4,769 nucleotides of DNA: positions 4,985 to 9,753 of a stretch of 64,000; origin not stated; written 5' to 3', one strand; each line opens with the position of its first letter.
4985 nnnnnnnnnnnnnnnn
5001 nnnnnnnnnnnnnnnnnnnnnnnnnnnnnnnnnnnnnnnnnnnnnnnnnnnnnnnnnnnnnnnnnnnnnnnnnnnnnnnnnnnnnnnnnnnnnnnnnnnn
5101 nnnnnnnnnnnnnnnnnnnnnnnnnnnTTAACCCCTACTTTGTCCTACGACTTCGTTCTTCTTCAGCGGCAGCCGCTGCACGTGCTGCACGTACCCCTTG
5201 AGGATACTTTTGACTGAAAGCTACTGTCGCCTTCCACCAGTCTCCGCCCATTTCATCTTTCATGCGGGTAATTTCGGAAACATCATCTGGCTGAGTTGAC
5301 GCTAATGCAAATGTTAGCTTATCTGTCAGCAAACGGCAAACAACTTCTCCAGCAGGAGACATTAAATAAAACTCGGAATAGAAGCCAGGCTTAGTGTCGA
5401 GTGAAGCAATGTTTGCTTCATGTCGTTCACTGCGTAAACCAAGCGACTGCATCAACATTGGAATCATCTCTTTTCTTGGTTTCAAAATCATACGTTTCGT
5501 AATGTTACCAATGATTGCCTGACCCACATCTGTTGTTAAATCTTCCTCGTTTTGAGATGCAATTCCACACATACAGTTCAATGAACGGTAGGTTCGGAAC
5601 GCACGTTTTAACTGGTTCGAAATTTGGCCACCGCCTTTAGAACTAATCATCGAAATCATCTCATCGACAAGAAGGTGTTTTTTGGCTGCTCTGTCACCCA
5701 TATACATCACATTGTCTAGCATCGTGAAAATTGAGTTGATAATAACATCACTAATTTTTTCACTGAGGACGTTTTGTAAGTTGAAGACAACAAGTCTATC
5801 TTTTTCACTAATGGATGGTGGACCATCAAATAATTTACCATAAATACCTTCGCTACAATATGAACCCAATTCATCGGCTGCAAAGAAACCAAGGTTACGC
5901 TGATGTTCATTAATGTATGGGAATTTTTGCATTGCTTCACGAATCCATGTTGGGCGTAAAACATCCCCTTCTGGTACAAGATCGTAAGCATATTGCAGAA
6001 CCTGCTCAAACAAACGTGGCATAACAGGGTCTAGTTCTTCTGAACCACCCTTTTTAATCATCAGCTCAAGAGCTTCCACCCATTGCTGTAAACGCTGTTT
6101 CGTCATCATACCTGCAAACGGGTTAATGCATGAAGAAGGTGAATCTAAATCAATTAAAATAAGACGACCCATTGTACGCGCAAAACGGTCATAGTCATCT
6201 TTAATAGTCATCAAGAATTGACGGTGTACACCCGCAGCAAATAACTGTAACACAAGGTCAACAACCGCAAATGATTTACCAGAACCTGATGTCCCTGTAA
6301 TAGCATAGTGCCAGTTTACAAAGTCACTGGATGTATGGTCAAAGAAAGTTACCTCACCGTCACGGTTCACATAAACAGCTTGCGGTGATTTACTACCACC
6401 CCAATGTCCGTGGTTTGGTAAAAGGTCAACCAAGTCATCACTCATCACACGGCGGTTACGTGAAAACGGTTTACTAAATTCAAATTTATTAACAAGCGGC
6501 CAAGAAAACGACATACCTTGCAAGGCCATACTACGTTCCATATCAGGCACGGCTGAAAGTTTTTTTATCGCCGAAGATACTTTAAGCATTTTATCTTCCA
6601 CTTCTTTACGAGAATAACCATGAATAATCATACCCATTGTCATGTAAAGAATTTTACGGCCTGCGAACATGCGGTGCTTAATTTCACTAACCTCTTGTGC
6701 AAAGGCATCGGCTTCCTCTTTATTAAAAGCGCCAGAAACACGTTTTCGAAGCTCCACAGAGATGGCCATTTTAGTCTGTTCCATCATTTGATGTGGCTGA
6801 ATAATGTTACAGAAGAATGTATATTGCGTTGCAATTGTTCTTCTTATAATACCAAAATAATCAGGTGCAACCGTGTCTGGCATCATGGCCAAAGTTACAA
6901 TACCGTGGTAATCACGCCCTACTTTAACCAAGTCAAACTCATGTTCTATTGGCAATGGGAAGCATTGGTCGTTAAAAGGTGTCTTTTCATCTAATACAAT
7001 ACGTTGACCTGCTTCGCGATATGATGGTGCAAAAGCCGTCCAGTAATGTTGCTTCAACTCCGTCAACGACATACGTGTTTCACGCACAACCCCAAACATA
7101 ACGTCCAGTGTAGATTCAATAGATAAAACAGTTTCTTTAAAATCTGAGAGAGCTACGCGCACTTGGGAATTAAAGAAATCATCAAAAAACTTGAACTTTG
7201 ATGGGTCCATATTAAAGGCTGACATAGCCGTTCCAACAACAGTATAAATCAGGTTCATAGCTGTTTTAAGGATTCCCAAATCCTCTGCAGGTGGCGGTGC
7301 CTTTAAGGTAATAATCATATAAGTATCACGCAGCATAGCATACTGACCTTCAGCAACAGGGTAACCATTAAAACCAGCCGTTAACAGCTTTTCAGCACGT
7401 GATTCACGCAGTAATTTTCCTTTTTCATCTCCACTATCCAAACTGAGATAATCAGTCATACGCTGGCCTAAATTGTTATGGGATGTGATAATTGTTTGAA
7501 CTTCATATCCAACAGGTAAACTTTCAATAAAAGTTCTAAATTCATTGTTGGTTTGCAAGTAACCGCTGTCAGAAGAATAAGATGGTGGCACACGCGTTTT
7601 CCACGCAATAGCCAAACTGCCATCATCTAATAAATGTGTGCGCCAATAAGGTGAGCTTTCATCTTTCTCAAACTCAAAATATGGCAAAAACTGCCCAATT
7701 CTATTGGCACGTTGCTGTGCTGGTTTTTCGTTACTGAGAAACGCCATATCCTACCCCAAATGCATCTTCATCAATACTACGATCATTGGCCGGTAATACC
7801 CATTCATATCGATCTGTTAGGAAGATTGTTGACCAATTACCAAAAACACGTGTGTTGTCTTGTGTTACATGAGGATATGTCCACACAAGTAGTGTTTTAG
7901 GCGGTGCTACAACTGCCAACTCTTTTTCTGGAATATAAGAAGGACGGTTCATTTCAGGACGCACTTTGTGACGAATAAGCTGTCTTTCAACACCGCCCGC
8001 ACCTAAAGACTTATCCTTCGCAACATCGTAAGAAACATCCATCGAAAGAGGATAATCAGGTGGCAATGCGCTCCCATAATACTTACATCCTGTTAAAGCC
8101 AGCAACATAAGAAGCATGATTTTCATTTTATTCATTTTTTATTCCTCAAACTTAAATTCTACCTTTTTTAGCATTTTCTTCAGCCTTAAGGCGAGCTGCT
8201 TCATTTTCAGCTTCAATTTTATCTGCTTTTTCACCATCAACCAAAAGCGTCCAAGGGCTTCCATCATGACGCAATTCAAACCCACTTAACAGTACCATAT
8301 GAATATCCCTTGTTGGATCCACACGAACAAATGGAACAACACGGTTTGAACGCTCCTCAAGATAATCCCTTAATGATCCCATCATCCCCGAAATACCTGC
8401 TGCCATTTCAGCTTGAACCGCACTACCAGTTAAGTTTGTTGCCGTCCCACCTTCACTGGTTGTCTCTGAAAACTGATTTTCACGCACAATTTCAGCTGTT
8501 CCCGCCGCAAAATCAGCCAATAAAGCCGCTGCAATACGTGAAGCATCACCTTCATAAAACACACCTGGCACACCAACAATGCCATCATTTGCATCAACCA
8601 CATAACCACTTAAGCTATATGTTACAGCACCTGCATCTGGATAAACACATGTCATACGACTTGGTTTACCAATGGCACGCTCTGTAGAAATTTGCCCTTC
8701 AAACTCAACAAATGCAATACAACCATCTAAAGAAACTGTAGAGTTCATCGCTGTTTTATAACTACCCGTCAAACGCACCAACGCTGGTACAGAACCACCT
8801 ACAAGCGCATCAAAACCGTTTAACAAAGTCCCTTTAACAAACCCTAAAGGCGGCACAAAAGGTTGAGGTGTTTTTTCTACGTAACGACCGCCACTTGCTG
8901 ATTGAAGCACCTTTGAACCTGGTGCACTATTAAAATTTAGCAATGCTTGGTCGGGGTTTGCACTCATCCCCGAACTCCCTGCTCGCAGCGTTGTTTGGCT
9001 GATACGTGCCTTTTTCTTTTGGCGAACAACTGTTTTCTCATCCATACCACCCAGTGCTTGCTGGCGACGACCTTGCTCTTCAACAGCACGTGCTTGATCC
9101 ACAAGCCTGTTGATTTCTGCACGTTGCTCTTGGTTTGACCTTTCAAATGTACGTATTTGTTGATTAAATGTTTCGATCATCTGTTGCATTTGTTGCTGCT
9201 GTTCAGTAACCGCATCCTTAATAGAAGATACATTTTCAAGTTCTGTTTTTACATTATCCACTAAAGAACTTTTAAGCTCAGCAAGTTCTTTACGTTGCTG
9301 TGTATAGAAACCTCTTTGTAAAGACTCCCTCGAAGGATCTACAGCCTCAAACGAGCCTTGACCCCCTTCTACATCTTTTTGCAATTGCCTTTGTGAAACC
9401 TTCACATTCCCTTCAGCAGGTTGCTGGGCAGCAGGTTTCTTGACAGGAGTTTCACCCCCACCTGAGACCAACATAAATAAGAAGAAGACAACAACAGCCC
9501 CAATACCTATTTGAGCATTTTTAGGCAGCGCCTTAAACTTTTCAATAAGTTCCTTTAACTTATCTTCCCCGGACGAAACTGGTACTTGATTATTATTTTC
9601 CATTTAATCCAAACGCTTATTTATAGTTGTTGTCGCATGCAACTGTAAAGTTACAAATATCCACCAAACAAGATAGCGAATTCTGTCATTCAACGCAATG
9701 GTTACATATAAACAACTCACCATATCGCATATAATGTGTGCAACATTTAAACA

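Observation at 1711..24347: The F-type operon is split: traA-L-E-K and traB-V-C are separated by about 12.6 kb of non-canonical genes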

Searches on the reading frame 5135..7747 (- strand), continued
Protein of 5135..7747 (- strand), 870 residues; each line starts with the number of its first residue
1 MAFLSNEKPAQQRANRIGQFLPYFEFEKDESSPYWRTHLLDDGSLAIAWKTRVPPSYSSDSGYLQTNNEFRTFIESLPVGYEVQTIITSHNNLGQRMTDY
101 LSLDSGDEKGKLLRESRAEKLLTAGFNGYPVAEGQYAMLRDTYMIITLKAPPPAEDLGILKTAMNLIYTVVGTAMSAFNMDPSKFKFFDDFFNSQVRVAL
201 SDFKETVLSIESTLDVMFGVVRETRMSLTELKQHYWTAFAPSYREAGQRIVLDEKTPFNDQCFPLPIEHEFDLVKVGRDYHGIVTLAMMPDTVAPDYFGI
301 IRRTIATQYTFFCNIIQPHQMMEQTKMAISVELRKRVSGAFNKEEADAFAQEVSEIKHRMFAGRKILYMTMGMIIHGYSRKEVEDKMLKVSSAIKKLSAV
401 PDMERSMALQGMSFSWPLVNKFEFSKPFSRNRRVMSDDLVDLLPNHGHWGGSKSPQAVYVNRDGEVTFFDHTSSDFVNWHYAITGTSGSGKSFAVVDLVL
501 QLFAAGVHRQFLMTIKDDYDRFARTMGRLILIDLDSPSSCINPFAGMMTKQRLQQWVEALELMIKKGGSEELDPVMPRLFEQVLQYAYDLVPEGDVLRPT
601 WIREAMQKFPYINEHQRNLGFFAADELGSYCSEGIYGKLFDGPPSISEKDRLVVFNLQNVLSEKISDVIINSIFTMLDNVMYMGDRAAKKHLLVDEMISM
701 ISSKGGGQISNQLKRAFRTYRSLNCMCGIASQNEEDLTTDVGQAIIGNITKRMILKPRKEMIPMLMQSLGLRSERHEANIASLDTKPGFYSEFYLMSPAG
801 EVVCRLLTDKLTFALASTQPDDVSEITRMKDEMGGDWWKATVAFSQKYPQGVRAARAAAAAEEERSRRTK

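Call 112: get_annotated_region(hit=H53, flank=1200)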
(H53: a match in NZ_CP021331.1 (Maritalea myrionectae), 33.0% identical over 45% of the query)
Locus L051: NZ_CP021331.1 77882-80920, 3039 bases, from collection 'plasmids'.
description: Maritalea myrionectae strain HL2708#5 plasmid pHL2708X3, complete sequence
organism: Maritalea myrionectae (NCBI taxid 454601)
taxonomy: Bacteria; Pseudomonadota; Alphaproteobacteria; Hyphomicrobiales; Devosiaceae; Maritalea; Maritalea myrionectae
host: -; source: pure culture,Lava; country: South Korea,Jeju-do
typing (MOB-suite, as given by PLSDB): mobilizable; relaxase MOBF
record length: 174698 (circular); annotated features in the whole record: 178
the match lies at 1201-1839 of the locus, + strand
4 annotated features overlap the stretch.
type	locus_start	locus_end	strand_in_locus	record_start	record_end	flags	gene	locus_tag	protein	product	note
CDS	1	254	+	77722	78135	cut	-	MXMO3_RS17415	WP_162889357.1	thioredoxin family protein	-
CDS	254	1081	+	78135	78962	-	-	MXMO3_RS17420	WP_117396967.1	conjugal transfer protein TraF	-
CDS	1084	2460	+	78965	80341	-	-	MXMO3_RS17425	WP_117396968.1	conjugal transfer protein TraH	-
CDS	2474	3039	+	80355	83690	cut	-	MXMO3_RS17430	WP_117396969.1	conjugal transfer protein TraG N-terminal domain-containing protein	-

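Call 113: get_annotated_region(hit=H54, flank=1200)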
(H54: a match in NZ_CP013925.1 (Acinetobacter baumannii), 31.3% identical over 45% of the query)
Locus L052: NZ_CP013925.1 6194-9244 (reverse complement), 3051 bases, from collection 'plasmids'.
description: Acinetobacter baumannii strain KBN10P02143 plasmid pKBN10P02143, complete sequence
organism: Acinetobacter baumannii (NCBI taxid 470)
taxonomy: Bacteria; Pseudomonadota; Gammaproteobacteria; Moraxellales; Moraxellaceae; Acinetobacter; Acinetobacter baumannii
host: -; source: Homo sapiens,Cell culture,pus; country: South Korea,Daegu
typing (MOB-suite, as given by PLSDB): mobilizable; replicon rep_cluster_386; relaxase MOBF
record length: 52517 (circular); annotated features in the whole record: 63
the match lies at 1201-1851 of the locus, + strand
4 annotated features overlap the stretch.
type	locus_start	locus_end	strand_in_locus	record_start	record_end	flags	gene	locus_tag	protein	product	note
CDS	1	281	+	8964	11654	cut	traN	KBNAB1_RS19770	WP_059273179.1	conjugal transfer protein TraN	-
CDS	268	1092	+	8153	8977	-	-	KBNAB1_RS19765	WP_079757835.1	conjugal transfer protein TraF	-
CDS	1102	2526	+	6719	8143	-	-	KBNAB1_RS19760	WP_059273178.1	conjugal transfer protein TraH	-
CDS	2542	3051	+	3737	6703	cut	-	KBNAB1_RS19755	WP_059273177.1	conjugal transfer protein TraG N-terminal domain-containing protein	-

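Call 114: get_annotated_region(hit=H55, flank=1200)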
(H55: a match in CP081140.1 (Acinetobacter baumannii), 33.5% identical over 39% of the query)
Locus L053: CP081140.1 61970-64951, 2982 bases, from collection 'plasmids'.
description: Acinetobacter baumannii strain ARLG_6344 plasmid pARLG_6344_1
organism: Acinetobacter baumannii (NCBI taxid 470)
taxonomy: Bacteria; Pseudomonadota; Gammaproteobacteria; Moraxellales; Moraxellaceae; Acinetobacter; Acinetobacter baumannii
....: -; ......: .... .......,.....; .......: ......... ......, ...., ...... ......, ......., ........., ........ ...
typing (MOB-suite, as given by PLSDB): conjugative; replicon rep_cluster_734; relaxase MOBF; mating-pair formation MPF_F
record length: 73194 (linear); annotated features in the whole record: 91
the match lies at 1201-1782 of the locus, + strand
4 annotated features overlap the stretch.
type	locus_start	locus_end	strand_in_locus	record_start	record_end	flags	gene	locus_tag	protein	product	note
CDS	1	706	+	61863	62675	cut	-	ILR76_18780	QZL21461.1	conjugal transfer protein TraF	-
CDS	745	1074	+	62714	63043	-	-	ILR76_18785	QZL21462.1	hypothetical protein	-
CDS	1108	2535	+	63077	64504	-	-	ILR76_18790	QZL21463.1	conjugal transfer protein TraH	-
CDS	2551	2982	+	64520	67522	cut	-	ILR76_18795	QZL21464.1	conjugal transfer protein TraG N-terminal domain-containing protein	-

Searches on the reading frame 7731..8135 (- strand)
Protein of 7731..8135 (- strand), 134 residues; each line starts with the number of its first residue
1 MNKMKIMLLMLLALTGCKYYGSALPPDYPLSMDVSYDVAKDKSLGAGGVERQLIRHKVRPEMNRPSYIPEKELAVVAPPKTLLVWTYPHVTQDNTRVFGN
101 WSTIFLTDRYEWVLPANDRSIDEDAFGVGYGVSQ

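Call 4: search_protein_families(library=pfam, proteins=[window:7731-8135:-], max_evalue=0.01)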
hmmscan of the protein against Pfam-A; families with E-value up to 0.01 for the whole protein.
window:7731-8135:- (134 aa): 0 families

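Call 10: search_protein_families(library=ncbifam, proteins=[window:7731-8135:-], max_evalue=0.1)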
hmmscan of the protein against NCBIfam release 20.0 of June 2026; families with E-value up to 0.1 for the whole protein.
window:7731-8135:- (134 aa): 1 family
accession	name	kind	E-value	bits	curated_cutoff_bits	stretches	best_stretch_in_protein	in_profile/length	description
NF045617.1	mostly_LP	subfamily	0.031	14.4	43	1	6-34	4-31/119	putative T6SS immunity periplasmic lipoprotein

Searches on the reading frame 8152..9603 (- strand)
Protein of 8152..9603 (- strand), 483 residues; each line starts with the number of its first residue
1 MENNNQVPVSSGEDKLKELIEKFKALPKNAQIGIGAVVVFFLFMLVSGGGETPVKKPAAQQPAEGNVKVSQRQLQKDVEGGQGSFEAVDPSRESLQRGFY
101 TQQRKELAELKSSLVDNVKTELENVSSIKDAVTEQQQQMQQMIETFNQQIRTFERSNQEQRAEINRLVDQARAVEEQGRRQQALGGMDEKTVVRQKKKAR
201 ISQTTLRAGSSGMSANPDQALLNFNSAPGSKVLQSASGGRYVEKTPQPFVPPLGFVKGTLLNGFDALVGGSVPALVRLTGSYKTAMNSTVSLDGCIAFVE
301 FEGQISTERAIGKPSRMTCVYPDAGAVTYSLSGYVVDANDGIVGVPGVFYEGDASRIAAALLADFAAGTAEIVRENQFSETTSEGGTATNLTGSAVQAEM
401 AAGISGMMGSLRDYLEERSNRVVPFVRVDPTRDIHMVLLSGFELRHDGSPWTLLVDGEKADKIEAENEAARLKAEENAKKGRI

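Call 4: search_protein_families(library=pfam, proteins=[window:8152-9603:-], max_evalue=0.01)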
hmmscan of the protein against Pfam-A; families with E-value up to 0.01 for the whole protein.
window:8152-9603:- (483 aa): 2 families
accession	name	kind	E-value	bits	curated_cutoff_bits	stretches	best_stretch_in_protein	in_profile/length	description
PF03743.19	TrbI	-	9.4e-09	35.8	35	1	255-443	7-187/188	Bacterial conjugation TrbI-like protein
PF17078.10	SHE3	-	0.00062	20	30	1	101-172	129-200/228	SWI5-dependent HO expression protein 3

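Call 10: search_protein_families(library=ncbifam, proteins=[window:8152-9603:-], max_evalue=0.1)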
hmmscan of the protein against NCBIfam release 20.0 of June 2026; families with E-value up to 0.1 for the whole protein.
window:8152-9603:- (483 aa): 7 families
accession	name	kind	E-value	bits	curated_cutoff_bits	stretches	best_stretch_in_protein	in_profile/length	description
NF010289.0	PRK13729.1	equivalog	2e-14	53.4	504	1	100-446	71-411/474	F-type conjugal transfer pilus assembly protein TraB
TIGR03752.1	conj_TIGR03752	hypoth_equivalog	0.00043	19.7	241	1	333-433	346-448/471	TIGR03752 family integrating conjugative element protein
NF038218.1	IcmG_DotF_IVB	equivalog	0.0037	17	200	1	20-173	41-191/266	type IVB secretion system protein IcmG/DotF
NF002572.0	PRK02224.1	equivalog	0.015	13.6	1087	1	73-206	255-386/888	DNA double-strand break repair ATPase Rad50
NF047363.1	Zn_ribbon_CdsZ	equivalog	0.016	14.7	275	1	118-176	28-86/251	zinc ribbon domain regulatory protein CdsZ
NF045487.1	ASRP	equivalog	0.017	13.7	300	1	72-198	166-293/593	archaea-specific SMC-related protein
NF033914.0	antiphage_ZorA_1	subfamily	0.021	13.1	190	1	100-176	419-496/619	anti-phage ZorAB system protein ZorA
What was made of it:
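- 8152..9603 (-): TraB (VirB10-like). NF010289 at 2e-14 and PF03743 at 9e-9 (calls 4, 10).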

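Call 79: search_solved_structures(query=window:8152-9603:-, max_evalue=1)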
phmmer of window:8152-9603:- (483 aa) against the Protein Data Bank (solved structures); distinct sequences matched with E-value up to 1: 3.
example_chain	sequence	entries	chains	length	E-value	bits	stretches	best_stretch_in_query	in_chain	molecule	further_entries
7spb_E1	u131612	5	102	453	5.1e-10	42.4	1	245-445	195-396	TraB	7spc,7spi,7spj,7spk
7okn_A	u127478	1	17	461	5.4e-10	42.3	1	245-445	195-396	TraB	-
8ro0_L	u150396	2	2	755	0.83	12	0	95-201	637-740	Cell division cycle 5-like protein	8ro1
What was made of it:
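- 8152..9603 (-): PDB 7SPB and 7OKN TraB at 5e-10 (call 79).
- On MPF_F (F-type mating-pair formation system): TraB is met (NF010289 at 2e-14; 7SPB at 5e-10; calls 10, 79).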
